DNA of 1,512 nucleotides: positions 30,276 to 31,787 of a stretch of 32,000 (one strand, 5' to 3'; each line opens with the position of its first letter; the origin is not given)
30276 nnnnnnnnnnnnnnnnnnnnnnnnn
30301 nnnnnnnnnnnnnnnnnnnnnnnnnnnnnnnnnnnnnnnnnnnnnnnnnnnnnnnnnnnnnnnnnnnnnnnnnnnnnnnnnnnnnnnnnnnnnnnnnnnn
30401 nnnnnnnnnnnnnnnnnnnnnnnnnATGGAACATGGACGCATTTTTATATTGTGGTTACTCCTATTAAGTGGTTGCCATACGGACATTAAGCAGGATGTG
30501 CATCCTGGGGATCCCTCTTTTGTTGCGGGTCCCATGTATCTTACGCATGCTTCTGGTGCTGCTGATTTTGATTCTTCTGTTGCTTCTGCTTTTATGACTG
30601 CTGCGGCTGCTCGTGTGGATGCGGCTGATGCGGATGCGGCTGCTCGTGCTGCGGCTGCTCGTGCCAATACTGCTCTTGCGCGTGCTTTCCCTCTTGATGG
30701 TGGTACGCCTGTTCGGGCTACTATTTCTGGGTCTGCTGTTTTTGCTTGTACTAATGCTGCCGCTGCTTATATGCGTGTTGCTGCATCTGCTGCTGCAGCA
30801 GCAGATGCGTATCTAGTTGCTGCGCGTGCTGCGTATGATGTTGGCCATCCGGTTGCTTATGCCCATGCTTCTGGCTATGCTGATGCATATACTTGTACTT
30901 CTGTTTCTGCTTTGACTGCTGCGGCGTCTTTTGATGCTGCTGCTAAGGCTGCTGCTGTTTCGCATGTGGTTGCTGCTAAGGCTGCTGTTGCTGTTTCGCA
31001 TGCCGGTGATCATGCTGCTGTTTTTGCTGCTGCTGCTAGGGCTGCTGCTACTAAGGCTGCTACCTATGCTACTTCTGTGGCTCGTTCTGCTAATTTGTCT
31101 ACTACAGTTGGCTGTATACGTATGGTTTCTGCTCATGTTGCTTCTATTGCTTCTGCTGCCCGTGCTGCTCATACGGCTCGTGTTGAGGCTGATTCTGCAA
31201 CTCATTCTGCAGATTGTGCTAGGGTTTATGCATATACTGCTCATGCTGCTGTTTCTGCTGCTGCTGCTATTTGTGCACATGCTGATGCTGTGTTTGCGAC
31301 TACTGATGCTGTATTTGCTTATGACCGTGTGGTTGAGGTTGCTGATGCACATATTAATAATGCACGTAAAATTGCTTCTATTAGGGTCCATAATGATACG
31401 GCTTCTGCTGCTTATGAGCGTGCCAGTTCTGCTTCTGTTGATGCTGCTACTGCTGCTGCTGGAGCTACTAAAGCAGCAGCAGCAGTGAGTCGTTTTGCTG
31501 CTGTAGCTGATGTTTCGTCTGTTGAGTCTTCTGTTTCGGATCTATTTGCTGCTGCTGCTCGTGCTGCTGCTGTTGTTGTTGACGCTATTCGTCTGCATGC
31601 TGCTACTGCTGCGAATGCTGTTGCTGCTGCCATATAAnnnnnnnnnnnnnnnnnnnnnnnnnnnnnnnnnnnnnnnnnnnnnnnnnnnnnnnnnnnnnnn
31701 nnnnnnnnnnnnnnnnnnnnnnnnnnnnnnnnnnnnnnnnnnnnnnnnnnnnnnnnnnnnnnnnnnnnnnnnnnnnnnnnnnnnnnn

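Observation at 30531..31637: Extreme period-3, strand-asymmetric composition: Ala-rich ORF built largely from NNT/GCT codons, with all six frames open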

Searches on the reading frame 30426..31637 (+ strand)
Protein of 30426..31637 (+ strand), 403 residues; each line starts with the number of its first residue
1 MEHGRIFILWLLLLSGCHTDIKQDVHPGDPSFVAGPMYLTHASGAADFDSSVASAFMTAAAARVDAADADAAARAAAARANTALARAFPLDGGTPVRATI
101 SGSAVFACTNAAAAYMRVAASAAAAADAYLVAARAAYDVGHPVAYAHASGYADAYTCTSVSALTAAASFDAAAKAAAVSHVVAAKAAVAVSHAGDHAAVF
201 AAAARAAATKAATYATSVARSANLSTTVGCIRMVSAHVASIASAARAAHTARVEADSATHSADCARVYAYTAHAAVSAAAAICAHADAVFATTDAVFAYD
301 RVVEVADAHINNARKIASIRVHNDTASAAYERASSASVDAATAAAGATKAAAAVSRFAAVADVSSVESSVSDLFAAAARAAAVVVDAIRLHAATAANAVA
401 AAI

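Call 7: search_protein_families(library=pfam, proteins=[window:30426-31637:+], max_evalue=0.01)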
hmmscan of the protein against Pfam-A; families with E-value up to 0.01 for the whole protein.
window:30426-31637:+ (403 aa): 0 families

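Call 8: find_homologous_proteins(query=window:30426-31637:+, max_evalue=0.001)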
Query window:30426-31637:+: 8000 candidates shared short words with the query, none scored E <= 0.001.

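Call 9: find_encoding_contigs(protein=window:30426-31634:+, flank=10000, max_places=6)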
Protein window:30426-31634:+ (403 aa): no gene with exactly this product is on record in the collection.

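Call 10: list_cluster_members(proteins=[window:30426-31634:+, window:29688-30140:+, window:28228-29226:+, window:21458-23221:+])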
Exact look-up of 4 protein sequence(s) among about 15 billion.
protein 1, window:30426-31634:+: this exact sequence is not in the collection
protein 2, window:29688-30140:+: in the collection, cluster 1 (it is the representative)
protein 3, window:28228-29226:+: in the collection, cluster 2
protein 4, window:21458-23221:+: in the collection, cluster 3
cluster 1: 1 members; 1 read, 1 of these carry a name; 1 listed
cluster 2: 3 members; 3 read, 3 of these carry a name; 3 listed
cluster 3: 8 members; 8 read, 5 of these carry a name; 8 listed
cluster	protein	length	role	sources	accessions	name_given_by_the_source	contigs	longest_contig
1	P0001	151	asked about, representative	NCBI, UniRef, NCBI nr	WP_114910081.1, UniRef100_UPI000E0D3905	hypothetical protein [Cardinium endosymbiont of Sogatella furcifera] | hypothetical protein n=1 Tax=Cardinium endosymbiont of Sogatella furcifera TaxID=650378 ...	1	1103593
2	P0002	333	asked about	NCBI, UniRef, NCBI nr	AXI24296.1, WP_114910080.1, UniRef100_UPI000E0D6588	Ppx/GppA phosphatase family [Cardinium endosymbiont of Sogatella furcifera] | Ppx/GppA phosphatase family protein n=1 Tax=Cardinium endosymbiont of Sogatella furcifera ... | hypothetical protein [Cardinium endosymbiont of Sogatella furcifera]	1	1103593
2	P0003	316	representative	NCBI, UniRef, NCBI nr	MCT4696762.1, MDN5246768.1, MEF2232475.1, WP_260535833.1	Ppx/GppA phosphatase family protein [Candidatus Cardinium sp. TP] | Ppx/GppA phosphatase family protein n=1 Tax=Candidatus Cardinium sp. TP TaxID=2961955 ... | hypothetical protein [Candidatus Cardinium sp. TP]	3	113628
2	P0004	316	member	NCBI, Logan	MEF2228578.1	MAG: hypothetical protein V3581_00810 [Candidatus Cardinium sp.]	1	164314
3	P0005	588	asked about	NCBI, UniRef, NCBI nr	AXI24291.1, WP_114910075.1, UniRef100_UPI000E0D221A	ribosomal protein bS1 [Cardinium endosymbiont of Sogatella furcifera] | 30S ribosomal protein S1 n=1 Tax=Cardinium endosymbiont of Sogatella furcifera ... | 30S ribosomal protein S1 [Cardinium endosymbiont of Sogatella furcifera]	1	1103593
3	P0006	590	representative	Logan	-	-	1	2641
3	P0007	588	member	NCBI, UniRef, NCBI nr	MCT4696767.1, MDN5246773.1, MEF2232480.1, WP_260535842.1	30S ribosomal protein S1 [Candidatus Cardinium sp. TP] | 30S ribosomal protein S1 n=1 Tax=Candidatus Cardinium sp. TP TaxID=2961955 ...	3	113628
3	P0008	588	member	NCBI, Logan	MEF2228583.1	MAG: 30S ribosomal protein S1 [Candidatus Cardinium sp.]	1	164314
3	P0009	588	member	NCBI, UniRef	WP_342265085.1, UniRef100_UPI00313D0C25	30S ribosomal protein S1 [Cardinium endosymbiont of Philonthus spinipes] | 30S ribosomal protein S1 n=1 Tax=Cardinium endosymbiont of Philonthus spinipes ...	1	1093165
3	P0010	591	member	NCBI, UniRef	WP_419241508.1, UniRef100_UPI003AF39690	30S ribosomal protein S1 [Cardinium endosymbiont of Nabis limbatus] | 30S ribosomal protein S1 n=1 Tax=Cardinium endosymbiont of Nabis limbatus TaxID=3066217 ...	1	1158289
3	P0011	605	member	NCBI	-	-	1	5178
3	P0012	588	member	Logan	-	-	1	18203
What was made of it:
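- The organism was identified by exact matches of Ppx and bS1 to cSfur (call 10).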

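Call 17: find_encoding_contigs(protein=P0001, flank=10000, max_places=4)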
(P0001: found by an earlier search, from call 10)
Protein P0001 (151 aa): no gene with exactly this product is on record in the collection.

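Call 30: list_cluster_members(proteins=[window:30534-31634:+, window:30594-31634:+, window:30771-31634:+, window:30931-31485:+, window:30816-31391:-, window:31415-31693:-, window:30365-30667:-, window:30613-30813:+, window:31510-31695:+, window:29766-30140:+])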
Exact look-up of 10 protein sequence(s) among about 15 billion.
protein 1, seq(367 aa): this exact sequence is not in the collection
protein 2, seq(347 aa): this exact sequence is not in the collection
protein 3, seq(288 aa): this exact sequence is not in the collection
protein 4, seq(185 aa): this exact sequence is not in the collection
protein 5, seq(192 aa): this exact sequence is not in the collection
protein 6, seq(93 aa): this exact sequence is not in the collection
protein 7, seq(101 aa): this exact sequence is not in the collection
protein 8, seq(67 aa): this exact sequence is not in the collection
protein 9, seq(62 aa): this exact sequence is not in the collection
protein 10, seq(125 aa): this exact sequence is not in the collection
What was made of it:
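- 30426..31637 (+): Complete ORF of 403 codons plus TAA: the Ala-rich lipoprotein gene (paralogue P2). It is not in any public protein set. The exact product and nine alternative ORFs of the region are absent from the 15-billion-protein collection (calls 9, 10, 30).
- The product is absent from public protein sets (calls 9, 10, 30). The region is unannotated in public protein sets (calls 9, 10, 30).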

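Call 35: predict_structure(protein=window:30426-31634:+)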
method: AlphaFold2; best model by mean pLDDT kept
length: 403 residues; sequences in the alignment: 1
mean_pLDDT: 41.0   pTM: 0.30
mean pLDDT of the five models: 41.0, 40.2, 39.0, 38.6, 38.2
residues with pLDDT >= 90: 0; 70-90: 0; 50-70: 22; < 50: 381
segments of 3 or more residues with pLDDT < 50: 1-73, 75-77, 80-85, 87-130, 135-137, 141-310, 315-319, 333-390, 395-403
pLDDT, mean of each block of 10 residues (from residue 1): 37 38 35 34 36 40 39 49 46 40 42 45 48 50 43 40 32 35 33 34 38 36 35 41 44 43 41 40 40 41 45 46 50 48 46 41 37 44 46 46 38
secondary structure, 60 per line:
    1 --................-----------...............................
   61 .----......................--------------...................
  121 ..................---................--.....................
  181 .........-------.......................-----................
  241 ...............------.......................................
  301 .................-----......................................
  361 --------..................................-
elements in order: H3-18 H30-61 H66-87 H102-138 H142-157 H160-189 H197-219 H225-255 H262-317 H323-360 H369-402
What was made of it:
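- The AlphaFold model is unreliable (pLDDT 41, call 35).
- Tried and rejected: Only its secondary structure was noted, and no fold search was run because the matches would be meaningless (call 35).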

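Call 39: search_protein_representatives(protein=window:30426-31634:+)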
Query: 403 residues. Proteins with E-value up to 0.001 (for the whole library): 3; up to 1e-10: 1; up to 1e-30: 0. The best 3 are listed.
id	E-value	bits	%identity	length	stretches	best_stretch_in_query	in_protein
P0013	6.2e-20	88.5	62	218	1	37-272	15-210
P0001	1.2e-06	44.9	42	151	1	1-85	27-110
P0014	3.0e-04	36.9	38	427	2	52-399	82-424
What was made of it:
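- Tried and rejected: Only the exhaustive HMMER search found relatives (call 39), and even that missed the 469-aa Philonthus gene.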

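Call 41: list_cluster_members(proteins=[P0014, P0013])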
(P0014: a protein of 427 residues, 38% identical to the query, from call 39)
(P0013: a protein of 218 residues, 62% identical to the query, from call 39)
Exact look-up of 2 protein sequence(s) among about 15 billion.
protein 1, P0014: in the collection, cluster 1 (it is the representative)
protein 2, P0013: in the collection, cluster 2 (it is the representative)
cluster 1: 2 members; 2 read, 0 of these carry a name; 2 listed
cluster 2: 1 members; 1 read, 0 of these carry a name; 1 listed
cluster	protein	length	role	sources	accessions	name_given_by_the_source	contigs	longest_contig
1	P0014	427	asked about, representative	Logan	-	-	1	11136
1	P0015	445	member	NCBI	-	-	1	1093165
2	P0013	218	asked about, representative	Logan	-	-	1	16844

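Call 42: find_encoding_contigs(protein=P0014, flank=10000, max_places=6)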
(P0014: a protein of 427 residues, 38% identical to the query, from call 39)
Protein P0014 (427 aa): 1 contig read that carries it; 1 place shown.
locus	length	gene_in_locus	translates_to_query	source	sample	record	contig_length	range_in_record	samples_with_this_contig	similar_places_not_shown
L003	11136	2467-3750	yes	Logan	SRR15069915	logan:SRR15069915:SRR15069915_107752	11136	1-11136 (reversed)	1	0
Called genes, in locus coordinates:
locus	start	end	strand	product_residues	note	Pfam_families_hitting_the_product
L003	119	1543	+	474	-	PF03331:LpxC, PF07977:FabA, PF22818:ApeI-like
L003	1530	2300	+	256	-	PF24894:Hexapep_GlmU (faint), PF25087:GMPPB_C (weak), PF00132:Hexapep, PF25084:LbH_EIF2B (weak), PF00132:Hexapep (weak), PF13720:Acetyltransf_11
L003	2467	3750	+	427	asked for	-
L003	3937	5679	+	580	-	PF00496:SBP_bac_5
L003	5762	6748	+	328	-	PF19300:BPD_transp_1_N, PF00528:BPD_transp_1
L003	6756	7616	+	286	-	PF00528:BPD_transp_1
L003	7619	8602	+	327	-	PF00005:ABC_tran, PF08352:oligo_HPY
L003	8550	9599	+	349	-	PF00005:ABC_tran, PF08352:oligo_HPY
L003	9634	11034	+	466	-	PF01336:tRNA_anti-codon (weak), PF00152:tRNA-synt_2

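Call 45: find_homologous_proteins(query=A3, max_evalue=1)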
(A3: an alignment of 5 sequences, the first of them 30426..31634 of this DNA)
Query A3 (5 sequences) (403 aa, profile of the alignment): 1 proteins with E <= 1 among 8000 candidates.
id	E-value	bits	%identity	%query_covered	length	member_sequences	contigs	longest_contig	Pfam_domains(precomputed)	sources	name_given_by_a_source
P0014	1.4e-176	606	31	19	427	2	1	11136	-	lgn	-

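Call 46: find_encoding_contigs(protein=P0013, flank=6000, max_places=4)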
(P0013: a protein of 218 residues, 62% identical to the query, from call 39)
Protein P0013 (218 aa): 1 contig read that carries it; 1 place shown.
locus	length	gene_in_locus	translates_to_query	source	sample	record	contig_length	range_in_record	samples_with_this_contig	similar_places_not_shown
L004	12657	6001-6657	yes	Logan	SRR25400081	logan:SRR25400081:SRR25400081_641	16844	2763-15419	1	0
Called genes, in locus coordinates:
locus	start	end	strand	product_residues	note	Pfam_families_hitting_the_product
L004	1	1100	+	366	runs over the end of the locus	PF13328:HD_4 (faint), PF04607:RelA_SpoT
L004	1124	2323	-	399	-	PF00009:GTP_EFTU (faint), PF13167:GTP-bdg_N, PF16360:GTP-bdg_M, PF01926:MMR_HSR1, PF02421:FeoB_N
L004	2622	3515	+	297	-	PF17827:PrmC_N, PF06325:PrmA (weak), PF05175:MTS, PF08241:Methyltransf_11 (weak), PF08242:Methyltransf_12 (weak), PF13649:Methyltransf_25, PF13847:Methyltransf_31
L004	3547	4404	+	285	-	-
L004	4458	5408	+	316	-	PF02541:Ppx-GppA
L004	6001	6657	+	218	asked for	-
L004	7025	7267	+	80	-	PF02823:ATP-synt_DE_N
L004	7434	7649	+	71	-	-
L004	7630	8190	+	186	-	PF14065:Pvc16_N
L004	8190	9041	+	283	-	-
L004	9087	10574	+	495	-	PF04984:Phage_sheath_1 (weak), PF17482:Phage_sheath_1C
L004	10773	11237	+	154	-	-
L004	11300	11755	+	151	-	-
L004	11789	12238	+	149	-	PF06841:Phage_T4_gp19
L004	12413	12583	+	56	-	-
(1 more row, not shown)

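Call 47: find_encoding_contigs(protein=P0015, flank=10000, max_places=4)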
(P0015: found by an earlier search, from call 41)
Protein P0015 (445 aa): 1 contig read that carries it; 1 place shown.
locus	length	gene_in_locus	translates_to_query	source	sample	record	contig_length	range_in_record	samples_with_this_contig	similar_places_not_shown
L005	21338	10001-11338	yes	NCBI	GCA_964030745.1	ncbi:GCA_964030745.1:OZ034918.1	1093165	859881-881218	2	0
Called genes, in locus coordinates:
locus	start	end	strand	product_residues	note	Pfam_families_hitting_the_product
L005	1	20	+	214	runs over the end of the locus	PF02517:Rce1-like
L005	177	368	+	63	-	-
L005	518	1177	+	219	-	PF02517:Rce1-like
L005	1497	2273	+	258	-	PF05118:Asp_Arg_Hydrox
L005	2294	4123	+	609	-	-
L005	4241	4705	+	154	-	PF12784:PDDEXK_2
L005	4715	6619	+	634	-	PF07973:tRNA_SAD, PF00587:tRNA-synt_2b, PF03129:HGTP_anticodon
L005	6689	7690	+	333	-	PF04613:LpxD, PF25084:LbH_EIF2B, PF25087:GMPPB_C (faint), PF00132:Hexapep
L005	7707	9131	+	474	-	PF03331:LpxC, PF07977:FabA, PF22818:ApeI-like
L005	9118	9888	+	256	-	PF24894:Hexapep_GlmU (faint), PF25087:GMPPB_C (weak), PF00132:Hexapep, PF25084:LbH_EIF2B (weak), PF00132:Hexapep (weak), PF13720:Acetyltransf_11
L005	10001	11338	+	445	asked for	-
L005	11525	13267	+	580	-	PF00496:SBP_bac_5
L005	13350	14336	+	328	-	PF19300:BPD_transp_1_N, PF00528:BPD_transp_1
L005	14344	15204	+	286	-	PF00528:BPD_transp_1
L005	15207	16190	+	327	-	PF02463:SMC_N (faint), PF00005:ABC_tran, PF13304:AAA_21 (faint), PF08352:oligo_HPY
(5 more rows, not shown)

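Call 50: find_encoding_contigs(protein=P0009, flank=10000, max_places=3)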
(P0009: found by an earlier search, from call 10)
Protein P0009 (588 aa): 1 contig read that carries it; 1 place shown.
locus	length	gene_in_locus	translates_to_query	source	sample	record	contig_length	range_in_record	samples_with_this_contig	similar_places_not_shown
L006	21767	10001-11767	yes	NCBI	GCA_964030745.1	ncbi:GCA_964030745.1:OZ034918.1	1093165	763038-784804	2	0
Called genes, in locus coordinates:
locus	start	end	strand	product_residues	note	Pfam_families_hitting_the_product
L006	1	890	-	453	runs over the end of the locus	PF10396:TrmE_N, PF12631:MnmE_helical, PF00025:Arf (faint), PF01926:MMR_HSR1, PF02421:FeoB_N (weak)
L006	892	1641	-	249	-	PF01416:PseudoU_synth_1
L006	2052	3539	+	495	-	PF00999:Na_H_Exchanger, PF02080:TrkA_C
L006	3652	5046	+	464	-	PF00890:FAD_binding_2 (weak), PF01134:GIDA, PF01266:DAO (faint), PF07992:Pyr_redox_2, PF12831:FAD_oxidored (weak), PF13738:Pyr_redox_3, PF00070:Pyr_redox, PF02852:Pyr_redox_dim, +4 more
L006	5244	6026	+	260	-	PF00378:ECH_1, PF16113:ECH_2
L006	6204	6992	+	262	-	-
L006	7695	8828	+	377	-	-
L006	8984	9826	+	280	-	-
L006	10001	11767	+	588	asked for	PF00575:S1, PF21710:Spt6_S1 (faint), PF00575:S1, PF23459:S1_RRP5 (weak), PF00575:S1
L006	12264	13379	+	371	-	PF04607:RelA_SpoT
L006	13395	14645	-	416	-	PF13167:GTP-bdg_N, PF16360:GTP-bdg_M, PF01926:MMR_HSR1, PF02421:FeoB_N (weak), PF00009:GTP_EFTU (weak)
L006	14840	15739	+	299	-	PF17827:PrmC_N, PF06325:PrmA (faint), PF05175:MTS, PF08241:Methyltransf_11 (weak), PF08242:Methyltransf_12 (weak), PF13649:Methyltransf_25, PF13847:Methyltransf_31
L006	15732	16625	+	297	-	-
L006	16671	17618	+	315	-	PF02541:Ppx-GppA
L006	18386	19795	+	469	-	-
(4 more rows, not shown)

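Call 57: search_solved_structures(query=A4, max_evalue=1)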
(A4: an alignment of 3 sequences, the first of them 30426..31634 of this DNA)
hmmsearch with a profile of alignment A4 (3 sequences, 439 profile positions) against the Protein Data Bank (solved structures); distinct sequences matched with E-value up to 1: 0.

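Call 58: search_protein_families(library=ncbifam, alignment_id=A4, max_evalue=0.1)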
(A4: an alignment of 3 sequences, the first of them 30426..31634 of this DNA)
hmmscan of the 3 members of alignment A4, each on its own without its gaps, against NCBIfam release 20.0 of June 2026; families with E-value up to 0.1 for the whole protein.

A. member 1, window:30426-31634:+ (403 aa): 0 families

B. families by the number of members that match (of 3 scanned): 0 families
